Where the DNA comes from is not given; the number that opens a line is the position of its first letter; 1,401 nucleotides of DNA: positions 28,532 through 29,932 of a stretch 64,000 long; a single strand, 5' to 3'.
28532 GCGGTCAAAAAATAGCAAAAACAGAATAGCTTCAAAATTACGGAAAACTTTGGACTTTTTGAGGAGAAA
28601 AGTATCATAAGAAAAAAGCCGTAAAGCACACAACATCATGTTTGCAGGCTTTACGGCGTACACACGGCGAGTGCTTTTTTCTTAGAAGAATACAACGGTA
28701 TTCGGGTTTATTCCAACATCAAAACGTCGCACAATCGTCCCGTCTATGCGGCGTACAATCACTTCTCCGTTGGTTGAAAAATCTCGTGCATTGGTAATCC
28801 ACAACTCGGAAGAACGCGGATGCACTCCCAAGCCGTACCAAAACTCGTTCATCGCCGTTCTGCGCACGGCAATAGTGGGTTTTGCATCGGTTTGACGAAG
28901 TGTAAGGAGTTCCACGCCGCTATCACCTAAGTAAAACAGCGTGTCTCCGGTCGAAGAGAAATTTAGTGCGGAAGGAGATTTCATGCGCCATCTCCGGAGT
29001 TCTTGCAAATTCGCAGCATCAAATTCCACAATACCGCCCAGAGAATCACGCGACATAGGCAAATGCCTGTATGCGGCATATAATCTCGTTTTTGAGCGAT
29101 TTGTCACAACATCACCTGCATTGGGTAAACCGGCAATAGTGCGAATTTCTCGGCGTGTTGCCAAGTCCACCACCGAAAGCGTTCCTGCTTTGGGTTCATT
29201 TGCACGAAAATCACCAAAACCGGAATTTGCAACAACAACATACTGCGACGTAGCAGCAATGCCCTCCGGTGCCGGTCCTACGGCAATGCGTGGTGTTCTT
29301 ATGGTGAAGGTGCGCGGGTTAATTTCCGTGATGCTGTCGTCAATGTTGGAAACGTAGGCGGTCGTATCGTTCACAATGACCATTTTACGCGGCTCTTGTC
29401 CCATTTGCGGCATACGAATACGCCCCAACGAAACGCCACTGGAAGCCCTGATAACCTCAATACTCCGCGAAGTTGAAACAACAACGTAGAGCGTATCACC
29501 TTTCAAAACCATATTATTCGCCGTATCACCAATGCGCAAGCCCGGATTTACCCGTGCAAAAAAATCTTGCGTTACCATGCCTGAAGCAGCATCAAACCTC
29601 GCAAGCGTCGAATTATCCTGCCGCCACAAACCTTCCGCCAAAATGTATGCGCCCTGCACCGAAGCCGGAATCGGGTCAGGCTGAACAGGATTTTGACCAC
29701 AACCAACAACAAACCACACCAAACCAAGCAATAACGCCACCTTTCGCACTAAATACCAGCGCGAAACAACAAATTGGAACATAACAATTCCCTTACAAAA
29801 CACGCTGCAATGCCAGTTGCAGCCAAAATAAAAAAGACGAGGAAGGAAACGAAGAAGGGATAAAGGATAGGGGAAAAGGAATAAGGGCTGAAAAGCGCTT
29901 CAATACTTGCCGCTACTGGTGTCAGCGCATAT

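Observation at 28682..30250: Cobalamin riboswitch in front of a beta-propeller surface lipoprotein and an LRR protein, with no TonB receptor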

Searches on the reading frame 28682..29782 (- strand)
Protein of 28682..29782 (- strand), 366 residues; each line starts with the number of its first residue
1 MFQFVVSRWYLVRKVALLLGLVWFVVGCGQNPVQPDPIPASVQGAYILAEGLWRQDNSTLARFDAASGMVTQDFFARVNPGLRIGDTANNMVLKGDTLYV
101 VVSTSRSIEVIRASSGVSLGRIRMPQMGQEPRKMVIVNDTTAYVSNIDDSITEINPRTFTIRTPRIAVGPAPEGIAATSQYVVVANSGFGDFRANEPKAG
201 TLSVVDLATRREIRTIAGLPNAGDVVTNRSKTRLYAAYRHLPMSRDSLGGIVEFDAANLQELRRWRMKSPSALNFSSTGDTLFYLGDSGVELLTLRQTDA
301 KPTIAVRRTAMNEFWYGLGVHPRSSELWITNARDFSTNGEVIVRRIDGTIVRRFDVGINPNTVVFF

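Call 7: search_protein_families(library=ncbifam, proteins=[window:28682-29782:-], max_evalue=0.01)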
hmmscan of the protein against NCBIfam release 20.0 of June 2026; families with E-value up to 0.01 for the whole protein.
window:28682-29782:- (366 aa): 2 families
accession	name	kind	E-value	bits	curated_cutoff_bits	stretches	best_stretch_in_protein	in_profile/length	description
TIGR03866.1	PQQ_ABC_repeats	subfamily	6.5e-06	25.4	287.3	1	94-179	51-134/310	PQQ-dependent catabolism-associated beta-propeller protein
NF038015.2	AztD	exception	0.00047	19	400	0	123-177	299-353/356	zinc metallochaperone AztD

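Call 8: search_protein_families(library=pfam, proteins=[window:28682-29782:-], max_evalue=0.01)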
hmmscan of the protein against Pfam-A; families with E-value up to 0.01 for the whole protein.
window:28682-29782:- (366 aa): 1 family
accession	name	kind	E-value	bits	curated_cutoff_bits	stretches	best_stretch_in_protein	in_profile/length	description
PF16819.11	DUF5074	-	2.8e-09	36.9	27.2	1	43-347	1-328/353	Domain of unknown function (DUF5074)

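Call 10: search_solved_structures(query=window:28682-29782:-, max_evalue=10, show_alignments=3)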
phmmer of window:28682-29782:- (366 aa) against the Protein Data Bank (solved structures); distinct sequences matched with E-value up to 10: 12.
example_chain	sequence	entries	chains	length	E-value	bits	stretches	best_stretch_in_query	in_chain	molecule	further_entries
8ptf_A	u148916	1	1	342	1.1e-27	100.7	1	43-365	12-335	YncE family protein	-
8ptd_A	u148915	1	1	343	1.1e-27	100.6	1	43-365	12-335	YncE family protein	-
8blw_B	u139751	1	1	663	2.9e-27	99.3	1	42-365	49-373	YncE family protein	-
8p97_B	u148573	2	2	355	1.1e-18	71.1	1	24-362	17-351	Putative surface layer protein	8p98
8okv_B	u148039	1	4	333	1.1e-17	67.9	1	37-362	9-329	Putative surface layer protein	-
8bmx_D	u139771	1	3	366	2.1e-17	66.9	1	36-362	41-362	YncE family protein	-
8bn0_A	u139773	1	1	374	2.4e-17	66.7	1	37-362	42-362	Putative surface layer protein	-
8bmy_A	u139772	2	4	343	2.5e-17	66.6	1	39-362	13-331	Putative surface layer protein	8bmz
8puj_A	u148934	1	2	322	5.4e-17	65.5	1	43-362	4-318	YncE family protein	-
8baz_A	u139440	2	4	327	1.3e-16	64.2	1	43-362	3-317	Surface layer protein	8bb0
8bai_A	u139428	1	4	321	1.5e-16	64.1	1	43-362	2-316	Surface layer protein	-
3dsm_A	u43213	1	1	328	1.6e-16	63.9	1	43-362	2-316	uncharacterized protein BACUNI_02894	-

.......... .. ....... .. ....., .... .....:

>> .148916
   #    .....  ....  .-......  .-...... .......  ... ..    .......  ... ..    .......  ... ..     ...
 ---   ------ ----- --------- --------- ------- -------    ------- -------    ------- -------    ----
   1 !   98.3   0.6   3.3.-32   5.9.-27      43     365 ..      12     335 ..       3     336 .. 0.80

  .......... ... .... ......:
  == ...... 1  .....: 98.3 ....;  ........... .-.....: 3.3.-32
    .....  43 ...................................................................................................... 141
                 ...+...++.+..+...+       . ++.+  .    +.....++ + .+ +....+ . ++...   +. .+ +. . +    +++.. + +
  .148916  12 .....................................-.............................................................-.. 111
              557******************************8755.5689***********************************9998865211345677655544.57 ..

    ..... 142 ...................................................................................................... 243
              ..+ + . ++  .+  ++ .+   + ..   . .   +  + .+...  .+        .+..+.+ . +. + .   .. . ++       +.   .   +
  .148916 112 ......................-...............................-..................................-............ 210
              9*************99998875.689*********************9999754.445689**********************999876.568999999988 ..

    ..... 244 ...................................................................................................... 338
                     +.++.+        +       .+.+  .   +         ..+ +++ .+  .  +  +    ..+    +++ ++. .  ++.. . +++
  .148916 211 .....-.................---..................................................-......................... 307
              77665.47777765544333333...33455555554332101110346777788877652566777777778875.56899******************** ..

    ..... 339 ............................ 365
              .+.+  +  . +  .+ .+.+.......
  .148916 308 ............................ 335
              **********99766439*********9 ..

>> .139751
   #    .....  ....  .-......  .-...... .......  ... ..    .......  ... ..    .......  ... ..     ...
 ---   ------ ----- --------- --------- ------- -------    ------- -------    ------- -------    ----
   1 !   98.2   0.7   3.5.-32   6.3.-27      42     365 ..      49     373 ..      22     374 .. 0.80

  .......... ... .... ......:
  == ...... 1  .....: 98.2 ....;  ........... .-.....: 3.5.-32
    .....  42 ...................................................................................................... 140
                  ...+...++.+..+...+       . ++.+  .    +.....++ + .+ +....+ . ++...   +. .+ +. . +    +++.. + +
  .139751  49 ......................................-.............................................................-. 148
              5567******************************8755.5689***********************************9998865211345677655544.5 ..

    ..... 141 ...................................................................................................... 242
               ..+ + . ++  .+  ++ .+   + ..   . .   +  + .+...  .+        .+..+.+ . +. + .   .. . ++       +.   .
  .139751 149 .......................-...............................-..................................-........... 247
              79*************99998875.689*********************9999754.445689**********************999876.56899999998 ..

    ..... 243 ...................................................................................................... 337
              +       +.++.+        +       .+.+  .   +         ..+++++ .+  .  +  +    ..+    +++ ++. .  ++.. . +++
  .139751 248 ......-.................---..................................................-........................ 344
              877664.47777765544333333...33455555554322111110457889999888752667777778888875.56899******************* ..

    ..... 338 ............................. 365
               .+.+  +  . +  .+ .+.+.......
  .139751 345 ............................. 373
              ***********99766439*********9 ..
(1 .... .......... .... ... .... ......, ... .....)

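Call 18: find_homologous_proteins(query=window:28682-29782:-, max_evalue=0.00001)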
Query window:28682-29782:- (366 aa): 232 proteins with E <= 0.00001 among 5315 candidates; the best 120 are listed.
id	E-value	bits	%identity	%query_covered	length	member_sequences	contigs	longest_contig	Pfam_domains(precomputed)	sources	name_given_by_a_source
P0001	5.8e-240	814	100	100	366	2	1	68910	PF16819.12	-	-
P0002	5.8e-202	689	87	95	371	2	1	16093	PF16819.12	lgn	-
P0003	3.6e-156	538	67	97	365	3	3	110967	PF16819.12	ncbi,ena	-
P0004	6.3e-155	534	69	95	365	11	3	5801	PF16819.12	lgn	-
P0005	6.0e-152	524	66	97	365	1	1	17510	PF16819.12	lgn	-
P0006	2.6e-150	519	67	97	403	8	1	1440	PF16819.12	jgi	jgi:hypothetical protein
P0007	6.9e-150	517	68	96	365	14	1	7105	PF16819.12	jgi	jgi:DNA-binding beta-propeller fold protein YncE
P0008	5.5e-149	515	66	99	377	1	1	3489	-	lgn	-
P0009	9.6e-148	510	67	96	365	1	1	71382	PF16819.12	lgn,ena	-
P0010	6.9e-133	462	66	86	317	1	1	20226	PF16819.12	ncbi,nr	ncbi:MAG: hypothetical protein RML40_07335, partial [Bacteroidota bacterium]|nr:hypothetical protein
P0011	4.3e-132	459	63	89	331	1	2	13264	PF16819.12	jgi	jgi:DNA-binding beta-propeller fold protein YncE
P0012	8.0e-126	438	60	89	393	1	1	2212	PF16819.12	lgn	-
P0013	1.4e-125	438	58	89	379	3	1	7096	PF16819.12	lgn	-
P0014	3.0e-124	433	57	97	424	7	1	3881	PF16819.12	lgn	-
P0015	2.6e-121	423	59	89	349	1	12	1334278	PF16819.12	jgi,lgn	jgi:hypothetical protein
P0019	2.3e-112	394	53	93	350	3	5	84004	PF16819.12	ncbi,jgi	jgi:hypothetical protein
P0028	6.4e-104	366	54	89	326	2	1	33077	PF16819.12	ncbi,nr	ncbi:MAG: hypothetical protein EAZ92_12425 [Candidatus Kapaibacterium sp.]|nr:MAG: hypothetical prot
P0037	7.4e-83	297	42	97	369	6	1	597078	-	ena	-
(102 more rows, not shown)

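Call 19: find_encoding_contigs(protein=P0001, flank=10000, max_places=2)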
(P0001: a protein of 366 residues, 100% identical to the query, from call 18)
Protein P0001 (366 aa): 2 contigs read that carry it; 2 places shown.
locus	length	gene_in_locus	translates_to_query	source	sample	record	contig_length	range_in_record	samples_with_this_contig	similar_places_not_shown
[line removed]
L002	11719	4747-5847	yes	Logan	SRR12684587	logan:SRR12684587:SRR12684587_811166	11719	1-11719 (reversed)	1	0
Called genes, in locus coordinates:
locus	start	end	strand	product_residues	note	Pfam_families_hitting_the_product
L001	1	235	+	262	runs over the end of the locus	PF00072:Response_reg, PF04397:LytTR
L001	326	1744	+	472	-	PF14559:TPR_19 (faint), PF13650:Asp_protease_2, PF13975:gag-asp_proteas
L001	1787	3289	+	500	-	PF03572:Peptidase_S41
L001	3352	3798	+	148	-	PF10604:Polyketide_cyc2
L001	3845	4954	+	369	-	PF13302:Acetyltransf_3, PF00583:Acetyltransf_1, PF13508:Acetyltransf_7 (faint), PF08445:FR47 (faint), PF13302:Acetyltransf_3, PF13523:Acetyltransf_8, PF00583:Acetyltransf_1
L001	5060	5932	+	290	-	PF11138:DUF2911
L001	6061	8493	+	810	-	-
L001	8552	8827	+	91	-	PF20306:Sp-DndD (weak)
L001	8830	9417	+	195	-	PF00300:His_Phos_1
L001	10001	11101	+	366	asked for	PF16819:DUF5074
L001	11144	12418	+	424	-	-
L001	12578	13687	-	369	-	PF13483:Lactamase_B_3, PF12706:Lactamase_B_2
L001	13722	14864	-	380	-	PF00155:Aminotran_1_2, PF00266:Aminotran_5, PF01053:Cys_Met_Meta_PP, PF01041:DegT_DnrJ_EryC1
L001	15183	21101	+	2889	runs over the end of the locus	PF13385:Laminin_G_3, PF22544:HYDIN_VesB_CFA65-like_Ig (faint), PF20144:TIG_SUH (faint), PF00560:LRR_1 (faint), PF13855:LRR_8 (weak), PF13855:LRR_8, PF23598:LRR_14, PF18962:Por_Secre_tail, +3 more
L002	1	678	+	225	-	?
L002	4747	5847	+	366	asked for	PF16819:DUF5074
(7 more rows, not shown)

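Call 20: find_encoding_contigs(protein=P0002, flank=10000, max_places=2)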
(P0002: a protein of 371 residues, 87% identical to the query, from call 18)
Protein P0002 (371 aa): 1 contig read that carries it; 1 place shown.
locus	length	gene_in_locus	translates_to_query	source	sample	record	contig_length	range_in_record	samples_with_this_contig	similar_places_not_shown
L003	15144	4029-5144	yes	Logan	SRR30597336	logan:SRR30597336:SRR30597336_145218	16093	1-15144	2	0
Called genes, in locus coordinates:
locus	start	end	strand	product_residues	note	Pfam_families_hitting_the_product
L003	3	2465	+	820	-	?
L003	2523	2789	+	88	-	-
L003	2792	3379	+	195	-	PF00300:His_Phos_1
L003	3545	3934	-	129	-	-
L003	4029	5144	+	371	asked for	PF16819:DUF5074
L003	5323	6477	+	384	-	-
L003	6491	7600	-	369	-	PF13483:Lactamase_B_3, PF12706:Lactamase_B_2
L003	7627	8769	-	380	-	PF00155:Aminotran_1_2, PF00266:Aminotran_5, PF01041:DegT_DnrJ_EryC1, PF01053:Cys_Met_Meta_PP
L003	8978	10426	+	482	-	PF13964:Beta-prop_Calicin (faint), PF24681:Kelch_KLHDC2_KLHL20_DRC7, PF24981:Beta-prop_ATRN-LZTR1 (weak), PF24996:NANM (faint), PF13415:Beta-prop_FBX42, PF24981:Beta-prop_ATRN-LZTR1, PF24681:Kelch_KLHDC2_KLHL20_DRC7, PF13418:Beta-prop_TYW4, +4 more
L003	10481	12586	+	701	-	PF13415:Beta-prop_FBX42 (faint), PF13418:Beta-prop_TYW4 (faint), PF01344:Kelch_1 (faint), PF24681:Kelch_KLHDC2_KLHL20_DRC7 (faint), PF06580:His_kinase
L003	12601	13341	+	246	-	PF00072:Response_reg, PF04397:LytTR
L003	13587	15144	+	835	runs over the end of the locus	?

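Call 21: find_encoding_contigs(protein=P0003, flank=10000, max_places=3)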
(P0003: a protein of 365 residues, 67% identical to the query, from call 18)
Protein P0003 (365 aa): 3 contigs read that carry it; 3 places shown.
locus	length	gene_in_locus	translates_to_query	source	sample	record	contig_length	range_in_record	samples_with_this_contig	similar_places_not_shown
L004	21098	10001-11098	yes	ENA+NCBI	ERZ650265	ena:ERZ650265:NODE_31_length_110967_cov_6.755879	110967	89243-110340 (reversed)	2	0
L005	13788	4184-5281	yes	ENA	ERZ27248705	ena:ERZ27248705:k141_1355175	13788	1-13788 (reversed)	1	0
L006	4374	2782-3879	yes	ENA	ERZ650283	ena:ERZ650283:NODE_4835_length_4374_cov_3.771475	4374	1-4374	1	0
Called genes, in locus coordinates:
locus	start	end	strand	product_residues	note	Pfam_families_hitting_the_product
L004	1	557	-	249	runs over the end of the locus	PF13239:2TM (weak)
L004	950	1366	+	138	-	-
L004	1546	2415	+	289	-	PF11138:DUF2911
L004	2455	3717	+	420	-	-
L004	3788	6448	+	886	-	-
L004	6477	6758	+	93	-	-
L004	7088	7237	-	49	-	-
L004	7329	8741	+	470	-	PF18962:Por_Secre_tail (weak)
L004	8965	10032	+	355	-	-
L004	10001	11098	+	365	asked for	PF16819:DUF5074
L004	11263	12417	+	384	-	-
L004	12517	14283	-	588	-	PF00672:HAMP, PF00015:MCPsignal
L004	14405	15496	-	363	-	PF00753:Lactamase_B (weak), PF13483:Lactamase_B_3, PF12706:Lactamase_B_2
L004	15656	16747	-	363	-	PF00155:Aminotran_1_2, PF00266:Aminotran_5, PF01053:Cys_Met_Meta_PP, PF01041:DegT_DnrJ_EryC1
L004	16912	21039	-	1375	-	PF07494:Reg_prop (faint), PF23748:Beta-prop_LRRK2 (faint), PF08450:SGL (faint), PF07495:Y_Y_Y, PF01590:GAF, PF13185:GAF_2, PF00512:HisKA, PF02518:HATPase_c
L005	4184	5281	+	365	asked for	PF16819:DUF5074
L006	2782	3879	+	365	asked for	PF16819:DUF5074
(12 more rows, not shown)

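Call 23: search_protein_families(library=pfam, proteins=[L003:5323-6477:+, L004:11263-12417:+, L004:8965-10032:+, L004:7329-8741:+, L004:3788-6448:+, L004:2455-3717:+], max_evalue=0.01)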
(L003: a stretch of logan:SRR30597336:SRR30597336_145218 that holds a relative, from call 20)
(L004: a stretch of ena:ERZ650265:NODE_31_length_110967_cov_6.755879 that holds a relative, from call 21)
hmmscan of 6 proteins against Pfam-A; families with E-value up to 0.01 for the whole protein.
L003:5323-6477:+ (384 aa): 10 families
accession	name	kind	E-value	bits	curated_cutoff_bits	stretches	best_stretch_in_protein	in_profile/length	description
PF13855.12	LRR_8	-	1.4e-48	162.9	27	10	52-109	2-61/61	Leucine rich repeat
PF23598.1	LRR_14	-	7.4e-38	130.6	40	5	56-125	52-119/353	Leucine-rich repeat region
PF12799.13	LRR_4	-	1.8e-33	114.2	27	7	75-113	2-40/44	Leucine Rich repeats (2 copies)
PF00560.39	LRR_1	-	5.4e-22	73.6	20.6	0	75-96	1-23/23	Leucine Rich Repeat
PF23211.1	LRR_LRWD1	-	8.5e-14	52.1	28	1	297-367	35-106/190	Leucine-rich repeat and WD repeat-containing protein 1, LRR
PF14580.12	LRR_9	-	1e-06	28.9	30.5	0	72-146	40-116/175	Leucine-rich repeat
PF23286.1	LRR_13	-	1.1e-06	28.9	30.1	0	42-100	18-77/210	Disease resistance protein RPS4B-like, leucine-rich repeats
PF17126.11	RsmF_methylt_CI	-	4.5e-05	23.8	27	0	279-309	7-37/61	RsmF rRNA methyltransferase first C-terminal domain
PF23952.1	LRR_EndoS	-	0.0016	19.1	27.9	0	103-199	29-116/116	Endo-beta-N-acetylglucosaminidase EndoS LRR domain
PF24048.1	LRR_NXF1-5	-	0.0037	17.3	30.5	0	303-367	56-121/142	NXF1/2/3/5 leucine-rich repeat domain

L004:11263-12417:+ (384 aa): 9 families
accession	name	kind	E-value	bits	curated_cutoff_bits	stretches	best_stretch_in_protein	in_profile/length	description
PF13855.12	LRR_8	-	1.3e-43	147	27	8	52-109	2-61/61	Leucine rich repeat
PF23598.1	LRR_14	-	1.2e-35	123.4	40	5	56-125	52-119/353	Leucine-rich repeat region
PF12799.13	LRR_4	-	2.4e-33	113.8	27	7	75-113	2-40/44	Leucine Rich repeats (2 copies)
PF00560.39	LRR_1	-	1.1e-22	75.7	20.6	0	283-303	2-23/23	Leucine Rich Repeat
PF23211.1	LRR_LRWD1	-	2.2e-10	41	28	0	284-363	24-99/190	Leucine-rich repeat and WD repeat-containing protein 1, LRR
PF23286.1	LRR_13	-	5.2e-07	30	30.1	0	261-355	85-178/210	Disease resistance protein RPS4B-like, leucine-rich repeats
PF14580.12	LRR_9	-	7.7e-07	29.3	30.5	1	190-270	43-125/175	Leucine-rich repeat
PF17126.11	RsmF_methylt_CI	-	0.00012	22.4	27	0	239-264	13-38/61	RsmF rRNA methyltransferase first C-terminal domain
PF13516.12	LRR_6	-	0.0075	16.7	23.4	0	74-87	3-16/24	Leucine Rich repeat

L004:8965-10032:+ (355 aa): 0 families

L004:7329-8741:+ (470 aa): 1 family
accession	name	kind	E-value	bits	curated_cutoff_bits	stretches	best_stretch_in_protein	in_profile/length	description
PF18962.6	Por_Secre_tail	-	7.4e-06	26.6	27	1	389-460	3-67/75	Secretion system C-terminal sorting domain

L004:3788-6448:+ (886 aa): 0 families

L004:2455-3717:+ (420 aa): 0 families

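Call 24: find_encoding_contigs(protein=P0015, flank=10000, max_places=1)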
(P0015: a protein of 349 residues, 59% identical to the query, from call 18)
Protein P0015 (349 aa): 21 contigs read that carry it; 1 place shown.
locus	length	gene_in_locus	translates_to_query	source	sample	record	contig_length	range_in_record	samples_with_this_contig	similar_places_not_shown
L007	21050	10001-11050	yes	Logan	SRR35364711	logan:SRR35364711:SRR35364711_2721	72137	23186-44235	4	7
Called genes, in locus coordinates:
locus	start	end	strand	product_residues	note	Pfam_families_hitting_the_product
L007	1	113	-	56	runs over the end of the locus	PF00196:GerE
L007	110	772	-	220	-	PF00072:Response_reg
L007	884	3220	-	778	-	PF07719:TPR_2 (faint), PF13374:TPR_10 (faint), PF00515:TPR_1 (faint), PF13424:TPR_12 (weak), PF00512:HisKA, PF02518:HATPase_c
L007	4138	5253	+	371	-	PF02277:DBI_PRT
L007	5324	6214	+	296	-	PF02654:CobS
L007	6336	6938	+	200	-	PF00300:His_Phos_1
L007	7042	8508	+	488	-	-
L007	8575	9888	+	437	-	PF14375:Cys_rich_CWC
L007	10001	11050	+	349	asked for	PF16819:DUF5074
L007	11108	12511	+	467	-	-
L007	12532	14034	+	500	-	PF07690:MFS_1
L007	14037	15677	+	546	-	PF01551:Peptidase_M23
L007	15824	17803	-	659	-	PF02563:Poly_export, PF10531:SLBB, PF22461:SLBB_2 (weak), PF10531:SLBB (weak)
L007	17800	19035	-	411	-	PF02350:Epimerase_2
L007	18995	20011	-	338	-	PF01073:3Beta_HSD, PF01370:Epimerase, PF02719:Polysacc_synt_2, PF04321:RmlD_sub_bind, PF16363:GDP_Man_Dehyd, PF07993:NAD_binding_4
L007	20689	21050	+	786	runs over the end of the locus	PF07715:Plug, PF00593:TonB_dep_Rec_b-barrel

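Call 25: find_encoding_contigs(protein=P0019, flank=10000, max_places=1)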
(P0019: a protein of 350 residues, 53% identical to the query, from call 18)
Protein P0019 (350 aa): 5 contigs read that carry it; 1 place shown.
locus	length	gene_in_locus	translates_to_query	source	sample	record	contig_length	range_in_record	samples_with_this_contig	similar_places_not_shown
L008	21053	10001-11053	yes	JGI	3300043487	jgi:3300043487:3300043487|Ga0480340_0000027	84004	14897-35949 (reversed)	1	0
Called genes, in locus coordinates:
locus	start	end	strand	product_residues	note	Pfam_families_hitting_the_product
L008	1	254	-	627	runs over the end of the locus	PF02682:CT_C_D, PF02626:CT_A_B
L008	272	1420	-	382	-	PF00512:HisKA, PF02518:HATPase_c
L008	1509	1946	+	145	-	-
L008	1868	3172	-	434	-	PF12146:Hydrolase_4 (weak)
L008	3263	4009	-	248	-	PF04973:NMN_transporter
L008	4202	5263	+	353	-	PF02277:DBI_PRT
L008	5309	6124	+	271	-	PF02654:CobS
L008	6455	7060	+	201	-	PF00300:His_Phos_1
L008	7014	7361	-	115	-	-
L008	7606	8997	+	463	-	PF18962:Por_Secre_tail (weak)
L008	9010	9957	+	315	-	-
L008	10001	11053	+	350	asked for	PF16819:DUF5074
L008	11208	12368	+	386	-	-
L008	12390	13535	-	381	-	PF00155:Aminotran_1_2, PF00266:Aminotran_5 (weak), PF01053:Cys_Met_Meta_PP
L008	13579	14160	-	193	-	PF05685:Uma2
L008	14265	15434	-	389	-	PF20706:GT4-conflict, PF00534:Glycos_transf_1, PF13692:Glyco_trans_1_4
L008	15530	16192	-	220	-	PF03602:Cons_hypoth95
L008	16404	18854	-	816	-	PF07228:SpoIIE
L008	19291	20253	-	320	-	PF08331:QueG_DUF1730, PF13187:Fer4_9 (faint), PF13484:Fer4_16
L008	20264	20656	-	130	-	PF00355:Rieske, PF13806:Rieske_2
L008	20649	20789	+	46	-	-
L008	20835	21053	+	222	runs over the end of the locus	PF00528:BPD_transp_1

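Call 26: find_encoding_contigs(protein=P0028, flank=10000, max_places=1)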
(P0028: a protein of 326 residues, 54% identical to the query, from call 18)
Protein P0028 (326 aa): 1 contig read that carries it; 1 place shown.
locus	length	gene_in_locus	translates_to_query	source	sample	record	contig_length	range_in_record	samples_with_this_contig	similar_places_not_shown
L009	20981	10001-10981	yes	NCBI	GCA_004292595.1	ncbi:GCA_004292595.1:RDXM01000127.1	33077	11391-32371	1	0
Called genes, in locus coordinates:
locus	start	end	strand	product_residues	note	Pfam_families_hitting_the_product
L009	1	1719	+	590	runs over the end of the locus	PF00672:HAMP (weak), PF00015:MCPsignal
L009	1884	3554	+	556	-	PF22694:CtpB_N-like (weak), PF00595:PDZ (weak), PF13180:PDZ_2, PF17820:PDZ_6, PF03572:Peptidase_S41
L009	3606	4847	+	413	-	PF17785:PUA_3, PF10672:Methyltrans_SAM, PF13847:Methyltransf_31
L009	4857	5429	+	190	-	PF01202:SKI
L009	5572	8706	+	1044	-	PF17517:IgGFc_binding, PF18962:Por_Secre_tail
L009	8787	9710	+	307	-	-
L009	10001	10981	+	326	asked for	PF16819:DUF5074 (weak)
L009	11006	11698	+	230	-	PF14014:DUF4230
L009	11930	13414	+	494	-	PF10544:T5orf172, PF13455:MUG113, PF12799:LRR_4 (faint), PF23598:LRR_14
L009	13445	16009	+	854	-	PF00133:tRNA-synt_1, PF09334:tRNA-synt_1g, PF13603:tRNA-synt_1_2, PF00133:tRNA-synt_1, PF08264:Anticodon_1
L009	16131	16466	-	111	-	-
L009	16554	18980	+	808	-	-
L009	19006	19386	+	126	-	-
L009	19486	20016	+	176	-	PF00156:Pribosyltran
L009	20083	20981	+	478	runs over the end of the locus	PF04715:, PF00425:Chorismate_bind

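Call 27: find_encoding_contigs(protein=P0037, flank=10000, max_places=1)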
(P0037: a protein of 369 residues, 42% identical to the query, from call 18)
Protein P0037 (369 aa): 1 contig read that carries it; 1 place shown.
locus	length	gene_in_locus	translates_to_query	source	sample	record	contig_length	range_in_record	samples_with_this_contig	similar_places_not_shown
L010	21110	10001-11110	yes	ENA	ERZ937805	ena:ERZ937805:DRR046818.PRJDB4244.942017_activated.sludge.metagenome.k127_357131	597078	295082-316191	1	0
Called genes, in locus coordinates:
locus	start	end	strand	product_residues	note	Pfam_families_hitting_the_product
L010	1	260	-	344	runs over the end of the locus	PF03706:LPG_synthase_TM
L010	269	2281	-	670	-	PF13517:FG-GAP_3 (weak), PF07593:UnbV_ASPIC, PF18962:Por_Secre_tail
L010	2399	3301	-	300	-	PF02541:Ppx-GppA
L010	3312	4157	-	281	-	PF13847:Methyltransf_31 (faint), PF06325:PrmA, PF05175:MTS (weak)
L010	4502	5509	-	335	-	PF04389:Peptidase_M28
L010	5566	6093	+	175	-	PF00702:Hydrolase (weak), PF08282:Hydrolase_3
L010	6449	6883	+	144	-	-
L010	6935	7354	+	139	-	PF06103:DUF948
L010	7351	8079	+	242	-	-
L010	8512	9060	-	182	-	PF20221:DUF6580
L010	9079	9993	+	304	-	-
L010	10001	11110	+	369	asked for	-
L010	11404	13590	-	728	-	-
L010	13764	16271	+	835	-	PF20437:LonC_helical, PF13654:AAA_32, PF20436:LonB_AAA-LID, PF05362:Lon_C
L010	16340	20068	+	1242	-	PF02012:BNR (faint), PF13088:BNR_2 (faint), PF15902:Sortilin-Vps10, PF20009:GEVED, PF18962:Por_Secre_tail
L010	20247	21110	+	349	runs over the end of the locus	PF02012:BNR (faint)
